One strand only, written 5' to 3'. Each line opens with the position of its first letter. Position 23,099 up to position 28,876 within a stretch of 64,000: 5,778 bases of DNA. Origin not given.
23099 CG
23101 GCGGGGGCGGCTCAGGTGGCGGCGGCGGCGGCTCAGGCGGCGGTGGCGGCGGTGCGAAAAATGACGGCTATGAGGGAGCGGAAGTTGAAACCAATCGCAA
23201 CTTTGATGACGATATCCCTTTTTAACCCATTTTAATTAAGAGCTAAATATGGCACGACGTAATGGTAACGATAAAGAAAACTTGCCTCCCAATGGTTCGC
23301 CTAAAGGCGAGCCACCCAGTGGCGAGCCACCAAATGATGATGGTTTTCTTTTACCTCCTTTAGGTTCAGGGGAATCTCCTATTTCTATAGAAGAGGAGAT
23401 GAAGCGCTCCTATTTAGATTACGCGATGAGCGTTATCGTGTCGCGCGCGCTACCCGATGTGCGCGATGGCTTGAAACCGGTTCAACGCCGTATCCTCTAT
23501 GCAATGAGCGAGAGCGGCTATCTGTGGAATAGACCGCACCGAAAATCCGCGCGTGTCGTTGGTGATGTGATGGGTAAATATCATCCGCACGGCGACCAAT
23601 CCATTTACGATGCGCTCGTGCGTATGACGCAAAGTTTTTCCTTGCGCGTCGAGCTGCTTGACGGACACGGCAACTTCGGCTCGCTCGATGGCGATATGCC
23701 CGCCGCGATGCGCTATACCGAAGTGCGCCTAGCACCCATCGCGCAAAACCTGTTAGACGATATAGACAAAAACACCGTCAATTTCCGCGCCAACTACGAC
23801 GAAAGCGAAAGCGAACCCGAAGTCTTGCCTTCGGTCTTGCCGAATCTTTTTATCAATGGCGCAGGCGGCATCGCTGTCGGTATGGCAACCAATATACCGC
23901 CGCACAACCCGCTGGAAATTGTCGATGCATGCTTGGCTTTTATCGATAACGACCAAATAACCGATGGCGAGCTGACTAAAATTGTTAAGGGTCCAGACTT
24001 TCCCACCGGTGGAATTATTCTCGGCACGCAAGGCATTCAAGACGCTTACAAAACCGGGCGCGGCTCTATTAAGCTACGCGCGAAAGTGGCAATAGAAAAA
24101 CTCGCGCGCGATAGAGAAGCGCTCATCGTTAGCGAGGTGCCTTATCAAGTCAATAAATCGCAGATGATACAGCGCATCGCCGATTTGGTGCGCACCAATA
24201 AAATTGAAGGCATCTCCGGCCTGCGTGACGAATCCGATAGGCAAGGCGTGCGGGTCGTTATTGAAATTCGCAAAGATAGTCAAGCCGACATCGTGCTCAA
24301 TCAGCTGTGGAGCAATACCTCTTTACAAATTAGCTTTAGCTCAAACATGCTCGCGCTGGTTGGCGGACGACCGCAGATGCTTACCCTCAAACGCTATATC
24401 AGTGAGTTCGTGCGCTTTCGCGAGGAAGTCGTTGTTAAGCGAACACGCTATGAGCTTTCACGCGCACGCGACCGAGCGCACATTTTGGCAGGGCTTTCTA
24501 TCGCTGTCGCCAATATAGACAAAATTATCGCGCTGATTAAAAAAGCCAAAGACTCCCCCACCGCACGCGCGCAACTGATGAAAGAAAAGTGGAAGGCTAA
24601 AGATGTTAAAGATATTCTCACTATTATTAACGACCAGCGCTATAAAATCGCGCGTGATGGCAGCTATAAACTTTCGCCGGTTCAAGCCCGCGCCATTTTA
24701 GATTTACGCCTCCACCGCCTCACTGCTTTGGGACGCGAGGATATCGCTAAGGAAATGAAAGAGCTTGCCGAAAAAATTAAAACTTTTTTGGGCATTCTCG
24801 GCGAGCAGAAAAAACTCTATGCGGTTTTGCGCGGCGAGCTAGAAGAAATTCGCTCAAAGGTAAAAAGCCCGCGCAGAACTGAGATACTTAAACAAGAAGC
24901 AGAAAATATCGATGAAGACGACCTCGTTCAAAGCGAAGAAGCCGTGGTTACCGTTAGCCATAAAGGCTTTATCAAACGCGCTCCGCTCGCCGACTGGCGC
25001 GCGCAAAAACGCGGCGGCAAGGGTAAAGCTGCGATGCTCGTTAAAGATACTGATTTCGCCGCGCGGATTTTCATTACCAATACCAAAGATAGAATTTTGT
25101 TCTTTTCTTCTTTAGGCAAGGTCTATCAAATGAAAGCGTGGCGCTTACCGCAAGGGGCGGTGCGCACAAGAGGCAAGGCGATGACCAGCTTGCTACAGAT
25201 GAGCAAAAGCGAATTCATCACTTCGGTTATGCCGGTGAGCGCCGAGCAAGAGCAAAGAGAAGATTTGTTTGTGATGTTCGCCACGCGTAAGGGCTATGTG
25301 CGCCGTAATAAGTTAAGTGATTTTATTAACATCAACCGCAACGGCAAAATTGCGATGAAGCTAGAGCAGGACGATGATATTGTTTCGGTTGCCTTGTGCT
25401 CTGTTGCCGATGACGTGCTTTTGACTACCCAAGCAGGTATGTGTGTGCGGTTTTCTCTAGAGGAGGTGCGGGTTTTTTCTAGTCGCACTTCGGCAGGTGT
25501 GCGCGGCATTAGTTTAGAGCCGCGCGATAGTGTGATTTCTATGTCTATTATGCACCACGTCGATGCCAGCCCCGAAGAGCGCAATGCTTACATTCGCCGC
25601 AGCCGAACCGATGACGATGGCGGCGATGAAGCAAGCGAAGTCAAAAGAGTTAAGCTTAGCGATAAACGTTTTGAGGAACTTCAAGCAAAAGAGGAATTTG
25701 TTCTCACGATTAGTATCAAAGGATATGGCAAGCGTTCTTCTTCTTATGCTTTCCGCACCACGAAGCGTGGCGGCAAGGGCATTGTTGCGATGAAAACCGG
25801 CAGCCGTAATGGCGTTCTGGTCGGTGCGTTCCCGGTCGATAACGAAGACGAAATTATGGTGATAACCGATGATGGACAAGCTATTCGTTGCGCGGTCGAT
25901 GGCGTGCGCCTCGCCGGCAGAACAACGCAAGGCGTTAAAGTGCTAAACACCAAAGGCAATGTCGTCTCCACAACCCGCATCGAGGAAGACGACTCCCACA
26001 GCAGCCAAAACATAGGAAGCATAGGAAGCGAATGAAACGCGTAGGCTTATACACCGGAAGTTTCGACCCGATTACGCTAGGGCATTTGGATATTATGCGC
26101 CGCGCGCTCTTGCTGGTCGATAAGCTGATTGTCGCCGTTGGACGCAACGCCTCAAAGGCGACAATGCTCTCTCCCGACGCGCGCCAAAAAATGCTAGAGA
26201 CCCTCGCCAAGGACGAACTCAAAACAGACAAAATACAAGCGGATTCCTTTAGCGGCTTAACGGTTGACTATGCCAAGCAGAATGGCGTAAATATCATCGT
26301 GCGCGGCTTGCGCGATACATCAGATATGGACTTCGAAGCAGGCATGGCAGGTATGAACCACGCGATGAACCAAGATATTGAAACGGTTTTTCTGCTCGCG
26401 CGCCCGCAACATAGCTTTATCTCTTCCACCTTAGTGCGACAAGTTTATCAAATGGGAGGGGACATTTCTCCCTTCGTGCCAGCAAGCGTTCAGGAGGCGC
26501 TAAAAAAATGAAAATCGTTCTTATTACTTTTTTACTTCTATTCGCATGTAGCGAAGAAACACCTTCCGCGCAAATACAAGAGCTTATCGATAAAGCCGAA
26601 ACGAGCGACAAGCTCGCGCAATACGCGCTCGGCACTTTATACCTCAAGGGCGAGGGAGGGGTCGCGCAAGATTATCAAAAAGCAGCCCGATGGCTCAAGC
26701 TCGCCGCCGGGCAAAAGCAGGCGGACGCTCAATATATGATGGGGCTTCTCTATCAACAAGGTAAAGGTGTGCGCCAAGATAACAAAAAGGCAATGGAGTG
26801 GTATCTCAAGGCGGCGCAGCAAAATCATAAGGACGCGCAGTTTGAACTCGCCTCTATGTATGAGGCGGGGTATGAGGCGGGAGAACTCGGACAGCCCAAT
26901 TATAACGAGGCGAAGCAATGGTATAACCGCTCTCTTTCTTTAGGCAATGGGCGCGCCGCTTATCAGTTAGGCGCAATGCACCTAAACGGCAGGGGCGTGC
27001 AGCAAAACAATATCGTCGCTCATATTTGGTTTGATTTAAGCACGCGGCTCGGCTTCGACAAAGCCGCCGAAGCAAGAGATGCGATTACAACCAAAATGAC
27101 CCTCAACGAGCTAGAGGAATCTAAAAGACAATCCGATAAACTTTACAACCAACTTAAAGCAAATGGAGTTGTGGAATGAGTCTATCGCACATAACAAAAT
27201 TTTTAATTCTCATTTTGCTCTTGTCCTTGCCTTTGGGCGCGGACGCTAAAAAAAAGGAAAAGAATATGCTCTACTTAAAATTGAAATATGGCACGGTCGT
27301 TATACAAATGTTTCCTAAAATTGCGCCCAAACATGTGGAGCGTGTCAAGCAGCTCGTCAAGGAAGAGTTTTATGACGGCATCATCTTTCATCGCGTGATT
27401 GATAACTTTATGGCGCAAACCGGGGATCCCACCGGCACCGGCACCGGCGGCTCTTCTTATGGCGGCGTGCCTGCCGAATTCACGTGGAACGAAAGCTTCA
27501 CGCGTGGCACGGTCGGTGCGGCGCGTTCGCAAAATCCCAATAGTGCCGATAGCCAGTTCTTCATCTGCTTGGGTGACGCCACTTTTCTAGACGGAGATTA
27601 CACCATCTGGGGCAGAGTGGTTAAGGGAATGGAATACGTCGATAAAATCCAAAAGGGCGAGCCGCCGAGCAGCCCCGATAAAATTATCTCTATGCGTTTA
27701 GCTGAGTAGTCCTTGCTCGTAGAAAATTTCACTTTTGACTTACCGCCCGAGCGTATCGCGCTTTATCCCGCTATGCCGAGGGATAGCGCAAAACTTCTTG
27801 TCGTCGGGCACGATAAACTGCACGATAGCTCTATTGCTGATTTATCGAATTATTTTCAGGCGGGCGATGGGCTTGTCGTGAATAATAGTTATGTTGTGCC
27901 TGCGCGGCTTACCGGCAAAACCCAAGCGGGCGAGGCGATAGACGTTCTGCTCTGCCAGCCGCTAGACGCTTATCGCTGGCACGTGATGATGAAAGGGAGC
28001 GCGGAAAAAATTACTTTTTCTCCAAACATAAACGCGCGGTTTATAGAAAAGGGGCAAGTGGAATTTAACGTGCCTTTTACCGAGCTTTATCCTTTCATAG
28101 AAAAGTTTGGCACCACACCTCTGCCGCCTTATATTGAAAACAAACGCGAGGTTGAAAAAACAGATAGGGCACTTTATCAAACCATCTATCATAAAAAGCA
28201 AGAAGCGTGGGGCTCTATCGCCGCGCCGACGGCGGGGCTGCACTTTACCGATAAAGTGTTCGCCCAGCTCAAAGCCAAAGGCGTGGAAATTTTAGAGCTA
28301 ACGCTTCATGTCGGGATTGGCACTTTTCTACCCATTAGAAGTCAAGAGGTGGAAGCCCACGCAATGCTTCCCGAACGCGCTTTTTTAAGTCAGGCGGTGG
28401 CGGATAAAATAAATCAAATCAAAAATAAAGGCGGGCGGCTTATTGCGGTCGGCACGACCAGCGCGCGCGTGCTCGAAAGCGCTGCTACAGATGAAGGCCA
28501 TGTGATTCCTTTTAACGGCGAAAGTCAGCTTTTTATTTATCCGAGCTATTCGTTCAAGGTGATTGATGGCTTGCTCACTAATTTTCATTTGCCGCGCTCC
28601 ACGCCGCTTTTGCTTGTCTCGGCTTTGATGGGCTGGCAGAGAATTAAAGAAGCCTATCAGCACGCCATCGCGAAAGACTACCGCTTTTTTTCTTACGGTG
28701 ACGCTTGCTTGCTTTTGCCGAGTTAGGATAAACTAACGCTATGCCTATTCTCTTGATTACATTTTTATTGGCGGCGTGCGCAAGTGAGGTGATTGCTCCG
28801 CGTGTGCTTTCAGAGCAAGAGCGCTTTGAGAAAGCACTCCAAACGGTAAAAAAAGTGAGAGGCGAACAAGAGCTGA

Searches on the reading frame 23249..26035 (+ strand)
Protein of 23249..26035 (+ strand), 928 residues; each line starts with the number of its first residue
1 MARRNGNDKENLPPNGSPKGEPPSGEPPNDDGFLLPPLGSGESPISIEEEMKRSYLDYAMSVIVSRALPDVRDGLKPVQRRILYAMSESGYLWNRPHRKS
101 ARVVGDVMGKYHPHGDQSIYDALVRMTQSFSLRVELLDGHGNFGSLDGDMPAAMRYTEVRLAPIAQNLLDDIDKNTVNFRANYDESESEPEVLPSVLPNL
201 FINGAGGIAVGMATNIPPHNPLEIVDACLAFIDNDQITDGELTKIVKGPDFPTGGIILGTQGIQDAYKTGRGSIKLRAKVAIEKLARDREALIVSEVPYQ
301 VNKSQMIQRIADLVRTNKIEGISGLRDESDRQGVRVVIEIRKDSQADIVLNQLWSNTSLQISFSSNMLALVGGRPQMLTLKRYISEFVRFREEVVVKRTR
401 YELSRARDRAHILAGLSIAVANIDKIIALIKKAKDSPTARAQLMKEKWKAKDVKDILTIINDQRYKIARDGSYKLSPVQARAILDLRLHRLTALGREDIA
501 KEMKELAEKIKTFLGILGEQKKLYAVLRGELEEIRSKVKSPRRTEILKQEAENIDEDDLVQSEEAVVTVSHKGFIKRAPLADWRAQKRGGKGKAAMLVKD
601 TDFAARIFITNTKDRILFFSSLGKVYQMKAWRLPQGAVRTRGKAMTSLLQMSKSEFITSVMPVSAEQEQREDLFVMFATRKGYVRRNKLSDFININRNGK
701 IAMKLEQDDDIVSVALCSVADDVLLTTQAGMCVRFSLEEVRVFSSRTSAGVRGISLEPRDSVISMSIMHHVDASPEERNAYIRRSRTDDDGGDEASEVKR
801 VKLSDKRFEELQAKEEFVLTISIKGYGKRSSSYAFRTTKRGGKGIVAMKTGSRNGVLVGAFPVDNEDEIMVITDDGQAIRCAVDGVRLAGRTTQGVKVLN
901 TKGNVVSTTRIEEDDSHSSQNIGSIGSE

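Call 15: search_protein_families(library=pfam, proteins=[window:23249-26035:+], max_evalue=0.00001)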
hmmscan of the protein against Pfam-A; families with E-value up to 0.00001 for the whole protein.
window:23249-26035:+ (928 aa): 2 families
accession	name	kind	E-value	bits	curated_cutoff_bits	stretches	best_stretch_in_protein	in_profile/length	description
PF00521.26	DNA_topoisoIV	-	5.2e-159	530.2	31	1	66-531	1-431/432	DNA gyrase/topoisomerase IV, subunit A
PF03989.18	DNA_gyraseA_C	-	3.7e-56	186.8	27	5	675-718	3-48/48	DNA gyrase C-terminal domain, beta-propeller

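Call 26: find_related_loci(query=window:23249-26035:+, collection=genome_contigs, flank=1000)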
Query window:23249-26035:+ (928 aa) in genome_contigs; peptide patterns used: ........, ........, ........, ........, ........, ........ (x = any residue, [..] = any of these).
504 stretches matched a pattern; 370 encode a relative of the query (tblastn E <= 1e-3); the best 80 are kept; 80 distinct loci.
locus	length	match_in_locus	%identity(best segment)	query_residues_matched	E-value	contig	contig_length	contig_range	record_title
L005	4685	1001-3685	74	35-921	0e+0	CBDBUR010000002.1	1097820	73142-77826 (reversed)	MAG: Alphaproteobacteria bacterium isolate be7f0d22-ac6b-498f-ae15-bf69fb30ab6a genome assembly, contig: contig_2, whole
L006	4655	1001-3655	75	35-913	0e+0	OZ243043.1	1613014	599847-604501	MAG: Alphaproteobacteria bacterium isolate 66b0c868-fd97-4540-bf87-dd06cb01c8a4 genome assembly, chromosome: 1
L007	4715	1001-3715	57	21-901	0e+0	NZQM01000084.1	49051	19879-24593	MAG: Parvibaculum sp. isolate EAC60 MHASMcontig_1032349, whole genome shotgun sequence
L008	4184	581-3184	59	45-901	0e+0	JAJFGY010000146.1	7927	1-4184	MAG: Alphaproteobacteria bacterium isolate OFTM199 OFTM199_145, whole genome shotgun sequence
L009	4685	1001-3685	58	35-913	0e+0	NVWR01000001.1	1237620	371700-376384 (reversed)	MAG: Rhodobiaceae bacterium isolate NORP32 Contig_source1382A_1, whole genome shotgun sequence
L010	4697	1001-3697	57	35-926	0e+0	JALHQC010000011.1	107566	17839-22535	MAG: bacterium isolate bin.62 c_000000001181, whole genome shotgun sequence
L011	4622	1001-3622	59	45-911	0e+0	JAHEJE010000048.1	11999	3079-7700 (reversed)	MAG: Alphaproteobacteria bacterium isolate Ww537 NODE_15713_length_11999_cov_6.097070, whole genome shotgun sequence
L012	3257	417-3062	58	35-911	0e+0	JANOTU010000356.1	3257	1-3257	MAG: Hyphomicrobiales bacterium isolate VAR_39_metabat_24 VAR_39_k141_883958, whole genome shotgun sequence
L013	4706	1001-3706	57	19-920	0e+0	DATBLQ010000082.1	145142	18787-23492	MAG TPA_asm: Aestuariivirgaceae bacterium isolate SMAG_U3976 k141_1968062, whole genome shotgun sequence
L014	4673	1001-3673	57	30-915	0e+0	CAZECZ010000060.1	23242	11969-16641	MAG TPA_asm: uncultured Aestuariivirga sp. isolate binchicken_co108_38 genome assembly, contig: NODE_4625_length_23242_c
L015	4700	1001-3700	57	15-920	0e+0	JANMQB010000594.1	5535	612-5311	MAG: Hyphomicrobiales bacterium isolate OTE_51_metabat_358 OTE_51_k141_1712046, whole genome shotgun sequence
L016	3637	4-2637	57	43-914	0e+0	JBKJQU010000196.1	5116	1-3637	MAG: Aestuariivirga sp. isolate ant_bin.508 k117_5421343, whole genome shotgun sequence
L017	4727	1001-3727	55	8-915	0e+0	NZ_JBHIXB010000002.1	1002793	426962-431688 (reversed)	MAG: Marinicaulis sp. isolate MAG39 WDNA05_bin.22.orig_2, whole genome shotgun sequence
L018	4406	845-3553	56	28-913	0e+0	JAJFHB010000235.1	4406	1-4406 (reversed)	MAG: Hyphomicrobiales bacterium isolate OFTM346 OFTM346_234, whole genome shotgun sequence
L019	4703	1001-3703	56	29-911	0e+0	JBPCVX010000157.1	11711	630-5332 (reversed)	MAG: Hyphomicrobiales bacterium isolate MAG_seacave_25 S1Ck127_12613399, whole genome shotgun sequence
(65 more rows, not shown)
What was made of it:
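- Relatives have small genomes of 1.6-1.8 Mb (call 26).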

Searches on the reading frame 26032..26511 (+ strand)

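Call 50: search_protein_families(library=pfam, proteins=[window:26032-26511:+], max_evalue=0.00001)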
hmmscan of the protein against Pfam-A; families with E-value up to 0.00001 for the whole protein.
window:26032-26511:+ (159 aa): 1 family
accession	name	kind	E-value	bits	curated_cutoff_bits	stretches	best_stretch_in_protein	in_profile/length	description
PF01467.32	CTP_transf_like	-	5.3e-19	69.2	21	1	6-137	1-132/133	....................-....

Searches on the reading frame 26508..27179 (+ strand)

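Call 50: search_protein_families(library=pfam, proteins=[window:26508-27179:+], max_evalue=0.00001)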
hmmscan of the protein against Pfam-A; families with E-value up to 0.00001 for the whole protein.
window:26508-27179:+ (223 aa): 1 family
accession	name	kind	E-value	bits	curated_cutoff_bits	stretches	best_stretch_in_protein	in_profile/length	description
PF08238.18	Sel1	-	1.3e-32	111.5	30.7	2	72-107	1-36/36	Sel1 repeat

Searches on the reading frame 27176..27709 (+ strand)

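Call 50: search_protein_families(library=pfam, proteins=[window:27176-27709:+], max_evalue=0.00001)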
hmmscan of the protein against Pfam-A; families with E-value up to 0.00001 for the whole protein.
window:27176-27709:+ (177 aa): 1 family
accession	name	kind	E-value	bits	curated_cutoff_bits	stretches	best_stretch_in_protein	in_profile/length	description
PF00160.26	Pro_isomerase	-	4.2e-43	147.8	21.7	1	34-173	4-157/159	Cyclophilin type peptidyl-prolyl cis-trans isomerase/CLD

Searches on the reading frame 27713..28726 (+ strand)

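Call 50: search_protein_families(library=pfam, proteins=[window:27713-28726:+], max_evalue=0.00001)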
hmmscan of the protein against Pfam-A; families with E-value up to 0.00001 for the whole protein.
window:27713-28726:+ (337 aa): 1 family
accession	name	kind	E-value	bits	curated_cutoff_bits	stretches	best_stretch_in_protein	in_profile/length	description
PF02547.20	Queuosine_synth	-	1.5e-108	363.2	25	1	4-334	2-322/322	Queuosine biosynthesis protein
